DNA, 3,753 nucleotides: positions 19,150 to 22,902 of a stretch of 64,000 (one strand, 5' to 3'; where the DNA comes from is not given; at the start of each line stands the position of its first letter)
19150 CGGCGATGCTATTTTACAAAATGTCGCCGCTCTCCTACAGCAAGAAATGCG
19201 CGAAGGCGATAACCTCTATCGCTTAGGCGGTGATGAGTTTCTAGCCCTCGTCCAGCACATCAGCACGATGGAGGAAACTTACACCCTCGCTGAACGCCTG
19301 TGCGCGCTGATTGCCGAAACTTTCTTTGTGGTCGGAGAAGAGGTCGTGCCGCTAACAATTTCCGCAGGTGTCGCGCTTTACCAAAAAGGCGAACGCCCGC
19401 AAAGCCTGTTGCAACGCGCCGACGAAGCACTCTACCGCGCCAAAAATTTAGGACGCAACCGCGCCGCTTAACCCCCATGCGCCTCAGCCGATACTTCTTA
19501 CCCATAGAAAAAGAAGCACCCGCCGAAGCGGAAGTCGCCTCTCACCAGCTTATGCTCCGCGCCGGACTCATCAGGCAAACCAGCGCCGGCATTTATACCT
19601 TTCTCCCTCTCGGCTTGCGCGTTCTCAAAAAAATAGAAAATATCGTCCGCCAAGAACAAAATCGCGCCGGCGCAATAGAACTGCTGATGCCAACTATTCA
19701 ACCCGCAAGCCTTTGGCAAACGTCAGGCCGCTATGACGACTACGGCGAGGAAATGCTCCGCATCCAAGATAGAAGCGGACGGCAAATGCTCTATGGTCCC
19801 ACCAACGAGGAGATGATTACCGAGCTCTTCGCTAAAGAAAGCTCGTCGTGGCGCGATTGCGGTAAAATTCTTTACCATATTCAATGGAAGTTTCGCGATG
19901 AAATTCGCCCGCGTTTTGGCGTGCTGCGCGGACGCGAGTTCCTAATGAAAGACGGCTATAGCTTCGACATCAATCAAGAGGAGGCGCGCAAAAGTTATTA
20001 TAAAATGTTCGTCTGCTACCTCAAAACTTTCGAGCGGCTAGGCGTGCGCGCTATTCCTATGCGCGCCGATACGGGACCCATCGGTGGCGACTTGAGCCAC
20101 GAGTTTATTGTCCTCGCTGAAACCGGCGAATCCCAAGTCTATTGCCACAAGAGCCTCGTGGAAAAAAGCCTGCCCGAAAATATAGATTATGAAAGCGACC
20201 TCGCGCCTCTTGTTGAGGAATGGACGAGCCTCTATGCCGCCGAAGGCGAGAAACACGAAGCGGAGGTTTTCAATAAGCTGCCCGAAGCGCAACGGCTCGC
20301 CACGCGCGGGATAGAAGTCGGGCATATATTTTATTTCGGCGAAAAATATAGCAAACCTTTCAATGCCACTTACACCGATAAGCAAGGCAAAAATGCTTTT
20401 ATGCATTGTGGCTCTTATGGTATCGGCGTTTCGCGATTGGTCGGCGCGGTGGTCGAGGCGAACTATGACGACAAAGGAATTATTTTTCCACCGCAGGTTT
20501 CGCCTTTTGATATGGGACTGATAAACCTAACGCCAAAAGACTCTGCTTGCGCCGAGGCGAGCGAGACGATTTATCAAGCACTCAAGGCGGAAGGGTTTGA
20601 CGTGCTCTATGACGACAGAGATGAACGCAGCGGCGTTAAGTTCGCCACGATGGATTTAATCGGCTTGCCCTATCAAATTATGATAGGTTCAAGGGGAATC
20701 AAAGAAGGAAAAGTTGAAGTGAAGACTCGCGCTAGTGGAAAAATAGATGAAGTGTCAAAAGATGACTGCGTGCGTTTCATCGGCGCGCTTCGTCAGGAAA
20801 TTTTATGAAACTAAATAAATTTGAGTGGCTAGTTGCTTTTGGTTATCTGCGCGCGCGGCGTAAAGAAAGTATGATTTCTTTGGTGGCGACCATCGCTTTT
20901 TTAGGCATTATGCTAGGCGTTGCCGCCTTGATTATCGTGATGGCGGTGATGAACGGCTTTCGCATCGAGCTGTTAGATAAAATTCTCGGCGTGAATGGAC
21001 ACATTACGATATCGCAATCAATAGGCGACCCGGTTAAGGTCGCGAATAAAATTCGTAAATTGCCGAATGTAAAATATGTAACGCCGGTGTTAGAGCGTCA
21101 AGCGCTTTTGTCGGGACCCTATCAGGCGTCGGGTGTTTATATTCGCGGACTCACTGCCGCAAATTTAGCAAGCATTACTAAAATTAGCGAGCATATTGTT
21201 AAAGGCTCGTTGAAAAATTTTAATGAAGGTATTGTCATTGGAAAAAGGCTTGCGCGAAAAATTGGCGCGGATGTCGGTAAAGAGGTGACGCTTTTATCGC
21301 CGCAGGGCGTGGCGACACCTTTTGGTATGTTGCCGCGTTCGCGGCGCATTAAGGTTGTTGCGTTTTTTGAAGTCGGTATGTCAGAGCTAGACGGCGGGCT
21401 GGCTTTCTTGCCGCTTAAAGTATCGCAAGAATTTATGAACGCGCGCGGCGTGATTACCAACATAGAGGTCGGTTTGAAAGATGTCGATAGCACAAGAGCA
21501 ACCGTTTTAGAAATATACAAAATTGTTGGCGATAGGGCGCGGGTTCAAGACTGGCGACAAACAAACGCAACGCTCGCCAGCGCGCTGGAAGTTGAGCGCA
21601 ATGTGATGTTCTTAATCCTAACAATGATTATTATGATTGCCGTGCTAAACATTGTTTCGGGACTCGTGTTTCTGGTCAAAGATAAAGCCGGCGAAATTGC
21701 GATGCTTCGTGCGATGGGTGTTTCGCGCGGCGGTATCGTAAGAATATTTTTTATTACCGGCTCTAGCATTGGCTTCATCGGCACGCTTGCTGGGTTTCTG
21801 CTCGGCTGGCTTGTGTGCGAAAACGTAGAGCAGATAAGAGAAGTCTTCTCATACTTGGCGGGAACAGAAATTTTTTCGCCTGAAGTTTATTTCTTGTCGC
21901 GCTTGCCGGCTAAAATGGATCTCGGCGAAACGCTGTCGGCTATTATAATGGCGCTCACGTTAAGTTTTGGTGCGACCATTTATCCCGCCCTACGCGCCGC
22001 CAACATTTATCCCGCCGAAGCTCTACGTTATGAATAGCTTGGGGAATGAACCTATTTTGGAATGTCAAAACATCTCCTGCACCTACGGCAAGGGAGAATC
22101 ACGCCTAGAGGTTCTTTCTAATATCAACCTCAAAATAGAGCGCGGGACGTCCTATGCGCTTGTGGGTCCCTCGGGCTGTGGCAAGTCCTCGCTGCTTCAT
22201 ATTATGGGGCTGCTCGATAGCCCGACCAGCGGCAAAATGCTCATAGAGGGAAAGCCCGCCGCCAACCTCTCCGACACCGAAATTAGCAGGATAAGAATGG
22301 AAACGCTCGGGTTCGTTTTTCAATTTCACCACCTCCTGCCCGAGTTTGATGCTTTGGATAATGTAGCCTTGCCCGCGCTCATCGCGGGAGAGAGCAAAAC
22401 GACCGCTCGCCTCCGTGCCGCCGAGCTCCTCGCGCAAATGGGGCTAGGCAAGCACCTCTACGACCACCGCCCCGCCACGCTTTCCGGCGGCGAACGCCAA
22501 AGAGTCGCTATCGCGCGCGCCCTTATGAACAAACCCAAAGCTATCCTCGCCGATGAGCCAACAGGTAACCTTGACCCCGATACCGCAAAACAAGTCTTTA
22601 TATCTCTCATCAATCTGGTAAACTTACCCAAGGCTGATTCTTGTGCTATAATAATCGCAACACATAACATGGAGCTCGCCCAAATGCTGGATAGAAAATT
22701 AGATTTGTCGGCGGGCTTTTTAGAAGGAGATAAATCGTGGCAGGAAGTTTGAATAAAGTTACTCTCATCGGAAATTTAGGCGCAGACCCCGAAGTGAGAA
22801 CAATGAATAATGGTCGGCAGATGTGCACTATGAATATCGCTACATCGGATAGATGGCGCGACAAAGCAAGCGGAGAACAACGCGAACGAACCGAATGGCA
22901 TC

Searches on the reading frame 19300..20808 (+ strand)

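Call 15: search_protein_families(library=pfam, proteins=[window:19300-20808:+], max_evalue=0.00001)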
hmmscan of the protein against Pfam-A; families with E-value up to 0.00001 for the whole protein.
window:19300-20808:+ (502 aa): 2 families
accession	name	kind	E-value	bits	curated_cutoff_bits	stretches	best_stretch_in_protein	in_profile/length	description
PF00587.30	tRNA-synt_2b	-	2e-21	77.3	29.3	1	155-388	3-179/179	tRNA synthetase class II core domain (G, H, P, S and T)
PF03129.25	HGTP_anticodon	-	4.3e-18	65.7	21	1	407-494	4-91/94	Anticodon binding domain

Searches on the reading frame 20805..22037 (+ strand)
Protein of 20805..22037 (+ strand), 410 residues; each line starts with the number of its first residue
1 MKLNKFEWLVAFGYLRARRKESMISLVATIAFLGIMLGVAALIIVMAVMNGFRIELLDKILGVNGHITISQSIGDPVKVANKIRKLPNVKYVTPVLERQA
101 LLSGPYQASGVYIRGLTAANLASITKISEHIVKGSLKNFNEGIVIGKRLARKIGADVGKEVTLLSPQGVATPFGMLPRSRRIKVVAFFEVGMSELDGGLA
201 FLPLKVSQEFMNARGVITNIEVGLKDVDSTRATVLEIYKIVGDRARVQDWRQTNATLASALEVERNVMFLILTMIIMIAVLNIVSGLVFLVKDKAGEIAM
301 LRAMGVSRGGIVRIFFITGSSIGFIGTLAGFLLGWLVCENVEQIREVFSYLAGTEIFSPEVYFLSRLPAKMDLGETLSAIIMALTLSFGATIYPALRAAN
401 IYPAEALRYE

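Call 15: search_protein_families(library=pfam, proteins=[window:20805-22037:+], max_evalue=0.00001)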
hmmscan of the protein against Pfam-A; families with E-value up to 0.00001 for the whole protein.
window:20805-22037:+ (410 aa): 2 families
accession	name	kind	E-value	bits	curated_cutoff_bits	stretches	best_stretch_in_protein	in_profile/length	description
PF12704.14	MacB_PCD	-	4.1e-16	60.3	27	1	30-233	3-200/207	MacB-like periplasmic core domain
PF02687.27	FtsX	-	2e-12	47.7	25.5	1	270-403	2-120/120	FtsX-like permease C-terminal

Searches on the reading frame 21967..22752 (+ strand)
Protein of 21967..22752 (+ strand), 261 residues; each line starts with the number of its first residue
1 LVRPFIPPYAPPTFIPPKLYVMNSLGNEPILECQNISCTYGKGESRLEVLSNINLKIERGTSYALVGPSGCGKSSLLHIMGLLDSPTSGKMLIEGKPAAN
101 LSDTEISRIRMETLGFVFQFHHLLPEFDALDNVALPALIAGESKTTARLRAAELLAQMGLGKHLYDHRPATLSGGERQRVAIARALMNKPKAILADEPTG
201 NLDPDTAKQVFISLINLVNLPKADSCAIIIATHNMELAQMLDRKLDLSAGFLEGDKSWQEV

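Call 50: search_protein_families(library=pfam, proteins=[window:21967-22752:+], max_evalue=0.00001)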
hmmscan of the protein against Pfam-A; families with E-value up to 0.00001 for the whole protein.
window:21967-22752:+ (261 aa): 2 families
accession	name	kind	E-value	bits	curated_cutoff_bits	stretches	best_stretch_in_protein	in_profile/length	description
PF00005.33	ABC_tran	-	7.2e-33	114.5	25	1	50-199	1-136/137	ABC transporter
PF13304.12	AAA_21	-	9.3e-06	26.3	27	0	63-83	2-22/304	AAA domain, putative AbiEii toxin, Type IV TA system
